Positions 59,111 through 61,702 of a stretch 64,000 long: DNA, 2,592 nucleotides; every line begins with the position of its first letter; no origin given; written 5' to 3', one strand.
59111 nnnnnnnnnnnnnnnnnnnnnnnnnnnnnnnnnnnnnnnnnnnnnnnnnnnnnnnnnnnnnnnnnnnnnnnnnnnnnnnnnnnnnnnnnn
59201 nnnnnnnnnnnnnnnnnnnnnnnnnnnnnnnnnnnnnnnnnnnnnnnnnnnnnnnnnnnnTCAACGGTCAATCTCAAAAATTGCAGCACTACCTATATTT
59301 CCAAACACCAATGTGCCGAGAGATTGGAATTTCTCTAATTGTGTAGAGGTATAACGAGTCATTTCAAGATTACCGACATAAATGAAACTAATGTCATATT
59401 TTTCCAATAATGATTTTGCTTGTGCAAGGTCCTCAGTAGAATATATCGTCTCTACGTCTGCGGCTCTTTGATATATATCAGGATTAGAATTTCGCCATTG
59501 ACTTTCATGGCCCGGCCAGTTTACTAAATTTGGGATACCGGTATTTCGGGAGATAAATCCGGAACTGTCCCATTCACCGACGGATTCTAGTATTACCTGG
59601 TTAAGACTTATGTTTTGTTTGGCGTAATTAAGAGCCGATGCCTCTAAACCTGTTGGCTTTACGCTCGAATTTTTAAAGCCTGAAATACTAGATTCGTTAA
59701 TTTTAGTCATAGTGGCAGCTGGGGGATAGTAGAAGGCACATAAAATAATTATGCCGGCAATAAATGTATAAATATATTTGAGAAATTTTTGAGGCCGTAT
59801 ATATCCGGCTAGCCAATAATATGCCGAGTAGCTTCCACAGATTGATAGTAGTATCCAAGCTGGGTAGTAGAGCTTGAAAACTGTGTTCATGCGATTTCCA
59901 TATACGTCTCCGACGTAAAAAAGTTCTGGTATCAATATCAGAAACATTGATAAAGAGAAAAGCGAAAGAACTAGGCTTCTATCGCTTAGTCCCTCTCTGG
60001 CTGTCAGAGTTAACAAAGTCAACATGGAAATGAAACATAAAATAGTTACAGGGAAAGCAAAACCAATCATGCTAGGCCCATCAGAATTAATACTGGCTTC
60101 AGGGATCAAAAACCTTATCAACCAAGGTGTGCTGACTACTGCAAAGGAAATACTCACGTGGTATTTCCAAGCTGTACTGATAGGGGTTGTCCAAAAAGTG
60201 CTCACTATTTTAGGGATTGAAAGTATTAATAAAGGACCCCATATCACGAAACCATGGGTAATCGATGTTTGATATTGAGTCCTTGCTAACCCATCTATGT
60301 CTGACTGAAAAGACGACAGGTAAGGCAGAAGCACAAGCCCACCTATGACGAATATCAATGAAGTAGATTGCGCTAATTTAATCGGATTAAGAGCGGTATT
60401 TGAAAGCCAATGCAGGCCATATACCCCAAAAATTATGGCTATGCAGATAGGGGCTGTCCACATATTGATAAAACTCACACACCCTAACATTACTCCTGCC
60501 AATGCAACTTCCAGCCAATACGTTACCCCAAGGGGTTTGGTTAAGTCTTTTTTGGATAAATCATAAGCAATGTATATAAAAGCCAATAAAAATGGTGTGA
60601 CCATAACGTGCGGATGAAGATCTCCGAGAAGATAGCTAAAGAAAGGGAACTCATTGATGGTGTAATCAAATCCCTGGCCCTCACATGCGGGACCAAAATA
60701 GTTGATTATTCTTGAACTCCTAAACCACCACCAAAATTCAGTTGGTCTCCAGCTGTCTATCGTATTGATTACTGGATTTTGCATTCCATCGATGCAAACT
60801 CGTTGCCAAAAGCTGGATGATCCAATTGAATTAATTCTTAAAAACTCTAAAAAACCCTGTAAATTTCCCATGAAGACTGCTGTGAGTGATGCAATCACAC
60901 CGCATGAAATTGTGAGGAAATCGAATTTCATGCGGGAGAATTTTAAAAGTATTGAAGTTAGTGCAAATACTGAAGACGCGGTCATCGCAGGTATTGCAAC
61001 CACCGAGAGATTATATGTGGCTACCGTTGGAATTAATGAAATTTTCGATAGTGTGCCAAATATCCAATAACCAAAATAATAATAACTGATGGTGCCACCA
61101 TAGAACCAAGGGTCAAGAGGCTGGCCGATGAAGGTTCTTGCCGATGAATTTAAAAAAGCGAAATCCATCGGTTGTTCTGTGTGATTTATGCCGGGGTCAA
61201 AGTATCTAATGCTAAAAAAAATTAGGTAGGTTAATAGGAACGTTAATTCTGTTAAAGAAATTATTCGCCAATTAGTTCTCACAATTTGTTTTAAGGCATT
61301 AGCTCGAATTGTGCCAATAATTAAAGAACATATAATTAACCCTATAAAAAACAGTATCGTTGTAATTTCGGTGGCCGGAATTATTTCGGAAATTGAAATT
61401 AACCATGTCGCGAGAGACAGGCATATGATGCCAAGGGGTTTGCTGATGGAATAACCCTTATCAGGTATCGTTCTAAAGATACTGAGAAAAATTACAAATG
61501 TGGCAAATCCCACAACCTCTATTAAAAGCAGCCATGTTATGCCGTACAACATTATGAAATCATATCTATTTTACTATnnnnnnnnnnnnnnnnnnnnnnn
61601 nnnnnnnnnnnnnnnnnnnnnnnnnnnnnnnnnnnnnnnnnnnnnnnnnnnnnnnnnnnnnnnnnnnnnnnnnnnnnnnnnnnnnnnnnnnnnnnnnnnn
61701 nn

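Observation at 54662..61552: Function-unknown GT-C membrane module: Chlor_Arch_YYY + TIGR03663 + flippase-like + FAD oxidoreductase operon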

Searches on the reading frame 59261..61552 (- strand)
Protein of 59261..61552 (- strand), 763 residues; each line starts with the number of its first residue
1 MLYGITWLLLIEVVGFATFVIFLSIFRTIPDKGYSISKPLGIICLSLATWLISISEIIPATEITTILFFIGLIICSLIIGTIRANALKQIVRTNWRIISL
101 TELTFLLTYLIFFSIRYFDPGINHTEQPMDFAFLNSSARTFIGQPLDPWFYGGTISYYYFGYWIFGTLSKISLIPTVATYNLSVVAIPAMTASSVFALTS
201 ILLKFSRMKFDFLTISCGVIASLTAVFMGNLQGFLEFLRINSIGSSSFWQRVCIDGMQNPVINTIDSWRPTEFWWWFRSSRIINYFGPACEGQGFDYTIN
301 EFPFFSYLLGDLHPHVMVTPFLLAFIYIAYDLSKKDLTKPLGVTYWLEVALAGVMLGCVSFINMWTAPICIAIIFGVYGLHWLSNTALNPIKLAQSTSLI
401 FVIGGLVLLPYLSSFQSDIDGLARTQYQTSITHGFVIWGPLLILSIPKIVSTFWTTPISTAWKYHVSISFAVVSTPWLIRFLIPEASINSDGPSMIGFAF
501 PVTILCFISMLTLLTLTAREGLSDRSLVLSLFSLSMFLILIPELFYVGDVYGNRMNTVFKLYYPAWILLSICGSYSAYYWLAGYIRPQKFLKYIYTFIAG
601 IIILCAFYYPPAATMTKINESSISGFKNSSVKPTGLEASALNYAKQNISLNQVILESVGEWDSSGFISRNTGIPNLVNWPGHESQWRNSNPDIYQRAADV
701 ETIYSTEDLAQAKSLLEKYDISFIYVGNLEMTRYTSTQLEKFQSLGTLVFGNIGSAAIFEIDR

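Call 4: search_protein_families(library=pfam, proteins=[window:59261-61552:-], max_evalue=0.01)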
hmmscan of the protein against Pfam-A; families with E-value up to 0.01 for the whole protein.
window:59261-61552:- (763 aa): 1 family
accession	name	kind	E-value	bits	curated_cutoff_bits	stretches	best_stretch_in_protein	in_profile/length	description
PF10060.15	DUF2298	-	7.1e-91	306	27.8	1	46-569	3-488/488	Uncharacterized membrane protein (DUF2298)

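Call 5: search_protein_families(library=ncbifam, proteins=[window:59261-61552:-], max_evalue=0.01)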
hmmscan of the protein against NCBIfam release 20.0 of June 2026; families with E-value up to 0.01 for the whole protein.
window:59261-61552:- (763 aa): 1 family
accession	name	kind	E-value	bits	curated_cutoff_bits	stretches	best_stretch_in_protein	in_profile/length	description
TIGR03662.1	Chlor_Arch_YYY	subfamily_domain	1.4e-120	404.2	300.25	1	5-750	6-714/727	chlor_Arch_YYY domain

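Call 13: find_homologous_proteins(query=window:59261-61552:-, max_evalue=0.00001)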
Query window:59261-61552:- (763 aa): 3294 proteins with E <= 0.00001 among 8000 candidates; the best 120 are listed.
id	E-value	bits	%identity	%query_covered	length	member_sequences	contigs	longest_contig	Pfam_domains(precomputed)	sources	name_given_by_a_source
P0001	0.0e+0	1623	94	100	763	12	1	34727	PF10060.16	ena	-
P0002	0.0e+0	1560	90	100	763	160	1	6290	PF10060.16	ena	-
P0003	0.0e+0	1483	85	100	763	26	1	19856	PF10060.16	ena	-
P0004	0.0e+0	1133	63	100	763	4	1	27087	PF10060.16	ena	-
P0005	0.0e+0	1131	64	100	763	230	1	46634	PF10060.16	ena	-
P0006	0.0e+0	1130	63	100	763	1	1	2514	PF10060.16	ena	-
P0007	0.0e+0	1128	64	100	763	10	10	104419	PF10060.16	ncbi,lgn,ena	ncbi:MAG: DUF2298 domain-containing protein [Dehalococcoidia bacterium]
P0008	0.0e+0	1113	62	100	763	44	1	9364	PF10060.16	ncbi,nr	ncbi:MAG: DUF2298 domain-containing protein [Chloroflexota bacterium]|nr:DUF2298 domain-containing p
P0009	0.0e+0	1108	63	100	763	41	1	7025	PF10060.16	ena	-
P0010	0.0e+0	1098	89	72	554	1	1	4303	PF10060.16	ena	-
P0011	3.2e-277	940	63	83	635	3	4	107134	PF10060.16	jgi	-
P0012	5.5e-254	863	86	59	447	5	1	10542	PF10060.16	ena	-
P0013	2.0e-234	798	63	70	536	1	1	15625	PF10060.16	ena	-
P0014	8.0e-198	677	41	99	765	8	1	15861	PF10060.16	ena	-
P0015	1.4e-196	673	43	99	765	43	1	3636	PF10060.16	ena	-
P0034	2.4e-162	560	37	98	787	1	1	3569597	PF10060.16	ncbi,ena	-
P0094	4.0e-153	530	36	100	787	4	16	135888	PF10060.16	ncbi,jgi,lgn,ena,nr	ncbi:MAG: hypothetical protein FI707_14780 [SAR202 cluster bacterium]|nr:hypothetical protein [Chlor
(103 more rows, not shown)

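Call 19: find_related_loci(query=A1, collection=genome_contigs, flank=10000)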
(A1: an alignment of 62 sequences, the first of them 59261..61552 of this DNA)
Query A1 (763 aa) in genome_contigs; peptide patterns used: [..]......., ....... (x = any residue, [..] = any of these).
547 stretches matched a pattern; 472 encode a relative of the query (tblastn E <= 1e-3); the best 80 are kept; 80 distinct loci.
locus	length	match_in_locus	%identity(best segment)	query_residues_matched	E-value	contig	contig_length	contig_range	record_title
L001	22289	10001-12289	94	1-763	0e+0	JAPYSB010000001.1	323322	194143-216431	MAG: Dehalococcoidia bacterium isolate PW3.metabat2.87 PW3_11_length_323322_cov_11.483749, whole genome shotgun sequence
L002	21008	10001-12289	89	1-763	0e+0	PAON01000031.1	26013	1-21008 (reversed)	MAG: Dehalococcoidia bacterium isolate SAT215 58256, whole genome shotgun sequence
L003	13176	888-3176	90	1-763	0e+0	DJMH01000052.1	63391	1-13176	MAG TPA_asm: Dehalococcoidia bacterium UBA6495 UBA6495_contig_14087, whole genome shotgun sequence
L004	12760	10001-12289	85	1-763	0e+0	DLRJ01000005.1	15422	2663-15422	MAG TPA_asm: Dehalococcoidia bacterium UBA7891 UBA7891_contig_14217, whole genome shotgun sequence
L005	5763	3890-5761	91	1-624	0e+0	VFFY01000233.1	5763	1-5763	MAG: SAR202 cluster bacterium isolate OSU_TB12 TB12_233, whole genome shotgun sequence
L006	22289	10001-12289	64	1-763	0e+0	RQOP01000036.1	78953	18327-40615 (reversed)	MAG: SAR202 cluster bacterium isolate OSU_BB09 BB09_036, whole genome shotgun sequence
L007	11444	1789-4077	64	1-763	0e+0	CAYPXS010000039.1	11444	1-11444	MAG TPA_asm: uncultured Dehalococcoidia bacterium isolate binchicken_co46_665 genome assembly, contig: NODE_10990_length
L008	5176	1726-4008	63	1-761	0e+0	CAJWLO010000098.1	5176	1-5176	MAG TPA_asm: uncultured Candidatus Marinimicrobia bacterium isolate ERR599156_bin.123_MetaBAT_v2.12.1_MAG genome assembl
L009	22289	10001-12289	63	1-763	0e+0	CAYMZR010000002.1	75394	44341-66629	MAG TPA_asm: uncultured Dehalococcoidia bacterium isolate binchicken_co141_86 genome assembly, contig: NODE_1283_length_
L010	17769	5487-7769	43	5-763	0e+0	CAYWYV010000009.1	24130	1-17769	MAG TPA_asm: uncultured Dehalococcoidia bacterium isolate SRP077602_co4_497 genome assembly, contig: NODE_3442_length_24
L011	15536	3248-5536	43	1-762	0e+0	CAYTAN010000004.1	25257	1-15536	MAG TPA_asm: uncultured Dehalococcoidia bacterium isolate SRP092796_co3_621 genome assembly, contig: NODE_3067_length_25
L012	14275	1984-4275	42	1-762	0e+0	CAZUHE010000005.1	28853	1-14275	MAG TPA_asm: uncultured Dehalococcoidia bacterium isolate SRP092796_co3_583 genome assembly, contig: NODE_2395_length_28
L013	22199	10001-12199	43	31-762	0e+0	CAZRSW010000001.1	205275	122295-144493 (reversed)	MAG TPA_asm: uncultured Dehalococcoidia bacterium isolate SRP092796_co3_872 genome assembly, contig: NODE_17_length_2052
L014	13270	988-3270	45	5-763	0e+0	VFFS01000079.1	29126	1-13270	MAG: SAR202 cluster bacterium isolate OSU_TB06 TB06_079, whole genome shotgun sequence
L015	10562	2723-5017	42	1-763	0e+0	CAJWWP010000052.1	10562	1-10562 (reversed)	MAG TPA_asm: uncultured Chloroflexi bacterium isolate ERR599159_bin.71_MetaBAT_v2.12.1_MAG genome assembly, contig: NODE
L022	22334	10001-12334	37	7-763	3e-156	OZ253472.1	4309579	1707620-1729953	MAG: Dehalococcoidia bacterium isolate 530a8394-237e-405c-b316-5e5b388c5070 genome assembly, chromosome: 1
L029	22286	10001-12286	35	5-744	3e-151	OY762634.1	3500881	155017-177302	MAG: Dehalococcoidia bacterium isolate 5218cef7-9544-4829-ade7-f4022e2b34b8 genome assembly, chromosome: 1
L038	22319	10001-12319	34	1-761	1e-147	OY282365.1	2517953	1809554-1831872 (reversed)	MAG: uncultured Dehalococcoidia bacterium isolate fd47c038-abb2-4c05-9cdb-6b11942eec52 genome assembly, chromosome: 1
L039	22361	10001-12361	35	1-750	9e-148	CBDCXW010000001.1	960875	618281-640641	MAG: Dehalococcoidia bacterium isolate df45c49b-c266-4090-ac87-fb36498b7b26 genome assembly, contig: contig_1, whole gen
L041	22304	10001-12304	35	1-750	2e-147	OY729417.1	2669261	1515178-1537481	MAG: Dehalococcoidia bacterium isolate 7d10fddc-660b-4070-a7a7-cda0dfc66286 genome assembly, chromosome: 1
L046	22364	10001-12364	34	1-761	4e-144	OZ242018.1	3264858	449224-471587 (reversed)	MAG: Dehalococcoidia bacterium isolate be0a7399-3cfc-4bfb-8065-0cf5b5fd85b7 genome assembly, chromosome: 1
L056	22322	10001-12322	35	1-760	7e-141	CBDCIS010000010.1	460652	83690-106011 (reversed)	MAG: Dehalococcoidia bacterium isolate 8e13df92-f4f3-4e34-85da-b913360e8956 genome assembly, contig: contig_10, whole ge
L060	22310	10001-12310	35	5-750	2e-139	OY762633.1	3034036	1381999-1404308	MAG: Dehalococcoidia bacterium isolate 17254eae-7cb3-4ac9-839e-465292e2b3d4 genome assembly, chromosome: 1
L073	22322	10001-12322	33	5-754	5e-135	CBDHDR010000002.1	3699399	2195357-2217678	MAG: Dehalococcoidia bacterium isolate 3405ea0c-46a1-49ac-8793-a98dd5fa39b7 genome assembly, contig: contig_2, whole gen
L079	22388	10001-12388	35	1-763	9e-134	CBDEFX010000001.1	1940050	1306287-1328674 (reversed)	MAG: Dehalococcoidia bacterium isolate bd3fcf20-00e0-4c08-a004-f645cab7dc39 genome assembly, contig: contig_1, whole gen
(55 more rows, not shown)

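Call 21: predict_structure(alignment_id=A1)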
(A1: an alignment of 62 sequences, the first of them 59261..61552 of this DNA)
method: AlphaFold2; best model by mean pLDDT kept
length: 763 residues; sequences in the alignment: 62
mean_pLDDT: 89.6   pTM: 0.93
mean pLDDT of the five models: 89.6, 89.4, 88.1, 87.7, 85.5
residues with pLDDT >= 90: 504; 70-90: 213; 50-70: 45; < 50: 1
segments of 3 or more residues with pLDDT < 50: none
pLDDT, mean of each block of 10 residues (from residue 1): 96 97 90 96 96 92 97 97 93 94 98 94 84 93 89 74 96 94 97 98 89 96 97 91 87 77 76 81 74 70 90 92 98 91 95 97 92 96 88 95 94 71 82 91 94 91 95 94 69 71 96 95 94 97 84 78 96 95 82 89 96 90 73 76 93 89 82 91 78 92 96 95 93 92 95 91 81
secondary structure, 60 per line:
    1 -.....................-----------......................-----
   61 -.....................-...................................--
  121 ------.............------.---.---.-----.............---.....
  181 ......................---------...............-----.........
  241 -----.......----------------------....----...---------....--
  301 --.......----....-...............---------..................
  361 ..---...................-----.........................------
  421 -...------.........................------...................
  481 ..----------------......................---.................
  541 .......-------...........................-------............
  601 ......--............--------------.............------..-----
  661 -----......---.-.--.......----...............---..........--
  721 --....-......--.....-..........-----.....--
elements in order (helices of 4 or more, strands of 3 or more residues): H2-22 H34-55 H62-82 H84-118 H127-139 H160-172 H176-202 H212-226 H232-240 H246-252 H275-278 E283-285 E295-298 H303-309 H314-317 H319-333 H343-362 H366-384 H390-414 E422-424 H431-455 H462-482 H499-520 H524-544 E545-547 H555-581 H589-606 H609-620 H635-647 H666-671 H680-686 H691-705 H709-718 E723-726 H728-733 H736-740 H742-745 E746-751 E757-761

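Call 25: fold_search(model_id=the predicted structure, library=pdb)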
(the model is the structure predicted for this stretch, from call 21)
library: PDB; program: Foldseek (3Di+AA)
matches with E <= 10: 208; with E <= 0.001: 10
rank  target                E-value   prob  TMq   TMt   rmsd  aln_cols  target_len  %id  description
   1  7zlh_A                1.3e-06  1.00  0.38  0.43  16.1       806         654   10  Cryo-EM structure of C-mannosyltransferase CeDPY19, in apo state, bound to CMT2-Fab and anti-Fab nanobody (released 2023-01-11)
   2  7zlg_A                2.2e-06  1.00  0.34  0.38  16.9       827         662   10  Cryo-EM structure of C-mannosyltransferase CeDPY19, in complex with acceptor peptide and bound to CMT2-Fab and anti-Fa (released 2023-01-11)
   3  7zli_A                2.4e-06  1.00  0.35  0.39  15.3       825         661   10  Cryo-EM structure of C-mannosyltransferase CeDPY19, in complex with Dol25-P-Man and bound to CMT2-Fab and anti-Fab nan (released 2023-01-11)
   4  7e9s_A                4.0e-06  1.00  0.37  0.34  15.4       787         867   12  Archaeal oligosaccharyltransferase AglB from Archaeoglobus fulgidus in complex with an inhibitory peptide and a dolich (released 2021-09-08)
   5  5gmy_A                4.4e-06  1.00  0.37  0.34  15.5       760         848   12  Crystal structure of the Archaeoglobus fulgidus oligosaccharyltransferase (O29867_ARCFU) tethered with an acceptor pep (released 2017-02-01)
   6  8pn9_A                2.1e-05  1.00  0.32  0.36  17.0       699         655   14  Structure of human oligosaccharyltransferase OST-A complex bound to NGI-1 (released 2024-05-08)
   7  6s7o_A                2.6e-05  1.00  0.36  0.41  14.4       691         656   12  Cryo-EM structure of human oligosaccharyltransferase complex OST-A (released 2019-12-18)
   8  8if8_C                4.4e-05  1.00  0.43  0.52  14.2       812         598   11  Arabinosyltransferase AftA (released 2023-05-31)
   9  3waj                  2.0e-04  1.00  0.36  0.35  12.5       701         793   12  Crystal structure of the Archaeoglobus fulgidus oligosaccharyltransferase (O29867_ARCFU) complex with Zn and sulfate (released 2013-10-30)
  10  8if8_B                2.0e-04  1.00  0.42  0.50  15.5       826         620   10  Arabinosyltransferase AftA (released 2023-05-31)
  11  9i5k_A                1.3e-02  0.99  0.29  0.42  12.3       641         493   10  Structure of the Chaetomium thermophilum Pmt4 homodimer (C2 symmetry) (released 2025-12-24)
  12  8zmr                  3.8e-02  0.23  0.10  0.16  21.2       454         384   11  Vesamicol-bound VAChT (released 2024-06-19)
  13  3vu0_C                8.2e-02  1.00  0.13  0.55   5.0       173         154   16  Crystal structure of the C-terminal globular domain of oligosaccharyltransferase (AfAglB-S2, AF_0040, O30195_ARCFU) fr (released 2013-01-23)
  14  8xtw                  8.9e-02  0.13  0.09  0.15  23.1       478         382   12  Structure of human VAChT in complex with acetylcholine (released 2024-12-25)
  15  3vu0_A                1.1e-01  1.00  0.13  0.56   5.3       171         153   16  Crystal structure of the C-terminal globular domain of oligosaccharyltransferase (AfAglB-S2, AF_0040, O30195_ARCFU) fr (released 2013-01-23)
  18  3vu0_B                1.6e-01  1.00  0.13  0.54   5.0       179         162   16  Crystal structure of the C-terminal globular domain of oligosaccharyltransferase (AfAglB-S2, AF_0040, O30195_ARCFU) fr (released 2013-01-23)
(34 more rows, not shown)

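Call 26: search_solved_structures(query=A1, max_evalue=1)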
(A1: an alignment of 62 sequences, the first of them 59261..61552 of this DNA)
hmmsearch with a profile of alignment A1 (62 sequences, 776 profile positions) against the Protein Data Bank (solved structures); distinct sequences matched with E-value up to 1: 1.
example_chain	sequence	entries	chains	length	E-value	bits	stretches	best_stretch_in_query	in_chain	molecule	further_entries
1wg1_A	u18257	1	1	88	0.88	10.9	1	714-750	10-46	KIAA1579 protein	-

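Call 32: search_protein_families(library=pfam, proteins=[L022:12348-13487:+, L022:13488-14357:+, L029:12439-13236:+, L038:14571-16199:+, L038:16257-16997:+, L041:15168-16358:+, L073:15594-17975:-, L079:14728-16053:+, L039:14907-16544:+, L056:12679-13446:+], max_evalue=0.001)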
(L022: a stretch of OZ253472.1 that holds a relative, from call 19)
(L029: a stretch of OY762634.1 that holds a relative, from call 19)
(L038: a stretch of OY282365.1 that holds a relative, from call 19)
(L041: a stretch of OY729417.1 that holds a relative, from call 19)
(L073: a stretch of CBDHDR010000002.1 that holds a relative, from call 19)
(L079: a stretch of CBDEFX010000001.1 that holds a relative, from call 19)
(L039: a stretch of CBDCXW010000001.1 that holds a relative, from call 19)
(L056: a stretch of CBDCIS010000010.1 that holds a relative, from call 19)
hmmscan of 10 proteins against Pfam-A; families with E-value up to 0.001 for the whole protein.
L022:12348-13487:+ (379 aa): 1 family
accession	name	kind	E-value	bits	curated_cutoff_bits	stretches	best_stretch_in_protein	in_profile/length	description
PF13231.12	PMT_2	-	8.8e-07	29.7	26.1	1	77-205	2-132/160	Dolichyl-phosphate-mannose-protein mannosyltransferase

L022:13488-14357:+ (289 aa): 0 families

L029:12439-13236:+ (265 aa): 1 family
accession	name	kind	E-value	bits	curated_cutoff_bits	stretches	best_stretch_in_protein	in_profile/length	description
PF05685.18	Uma2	-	2.2e-15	57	27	1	38-165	38-153/172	Putative restriction endonuclease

L038:14571-16199:+ (542 aa): 2 families
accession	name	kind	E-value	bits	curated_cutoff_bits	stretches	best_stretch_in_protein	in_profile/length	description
PF00174.25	Oxidored_molyb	-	9.4e-34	116.9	24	1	271-419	6-169/169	Oxidoreductase molybdopterin binding domain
PF03404.22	Mo-co_dimer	-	0.00045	20.7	22.7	1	428-509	5-101/138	Mo-co oxidoreductase dimerisation domain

L038:16257-16997:+ (246 aa): 0 families

L041:15168-16358:+ (396 aa): 1 family
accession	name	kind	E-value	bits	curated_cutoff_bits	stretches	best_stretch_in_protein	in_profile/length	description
PF01385.25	OrfB_IS605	-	4.6e-10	40.2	30.5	1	228-333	6-118/120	Probable transposase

L073:15594-17975:- (793 aa): 1 family
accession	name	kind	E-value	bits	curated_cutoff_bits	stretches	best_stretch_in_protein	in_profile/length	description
PF13191.12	AAA_16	-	9.8e-05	23.3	32.6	0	344-534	24-156/167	AAA ATPase domain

L079:14728-16053:+ (441 aa): 2 families
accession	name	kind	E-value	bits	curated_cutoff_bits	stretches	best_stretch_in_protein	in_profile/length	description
PF13701.12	DDE_Tnp_1_4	-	7.4e-62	209.4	34.7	1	8-437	7-433/435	Transposase DDE domain group 1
PF01609.27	DDE_Tnp_1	-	1.6e-12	48.1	23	1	136-376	4-200/200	Transposase DDE domain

L039:14907-16544:+ (545 aa): 2 families
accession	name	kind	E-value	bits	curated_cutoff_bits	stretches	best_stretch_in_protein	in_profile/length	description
PF00174.25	Oxidored_molyb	-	2.1e-34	119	24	1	272-422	5-169/169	Oxidoreductase molybdopterin binding domain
PF03404.22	Mo-co_dimer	-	0.00076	20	22.7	0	433-489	7-66/138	Mo-co oxidoreductase dimerisation domain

L056:12679-13446:+ (255 aa): 0 families

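Call 45: search_dna_similar(query=window:59261-61552:-, collection=plasmids, mode=protein, max_evalue=0.00001, max_rows=20)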
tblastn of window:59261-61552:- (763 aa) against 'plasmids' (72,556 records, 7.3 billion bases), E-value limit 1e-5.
Records with a match: 2; places in all: 2; records where one place covers at least 80% of the query: 1.
Best place of each record, by identity: <60% 2.
By first word of the organism name: Pseudobutyrivibrio 1; Halarchaeum 1.
By predicted mobility (MOB-suite, as given by PLSDB): non-mobilizable 2.
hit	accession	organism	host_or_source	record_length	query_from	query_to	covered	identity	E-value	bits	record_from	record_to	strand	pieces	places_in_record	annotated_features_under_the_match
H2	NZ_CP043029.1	Pseudobutyrivibrio xylanivorans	Bovine,rumen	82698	2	749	98%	26.2%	5e-38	161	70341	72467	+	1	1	DUF2298 domain-containing protein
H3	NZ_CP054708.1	Halarchaeum sp. CBA1220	solar salt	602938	543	734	25%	28.4%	2e-7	63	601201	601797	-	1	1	none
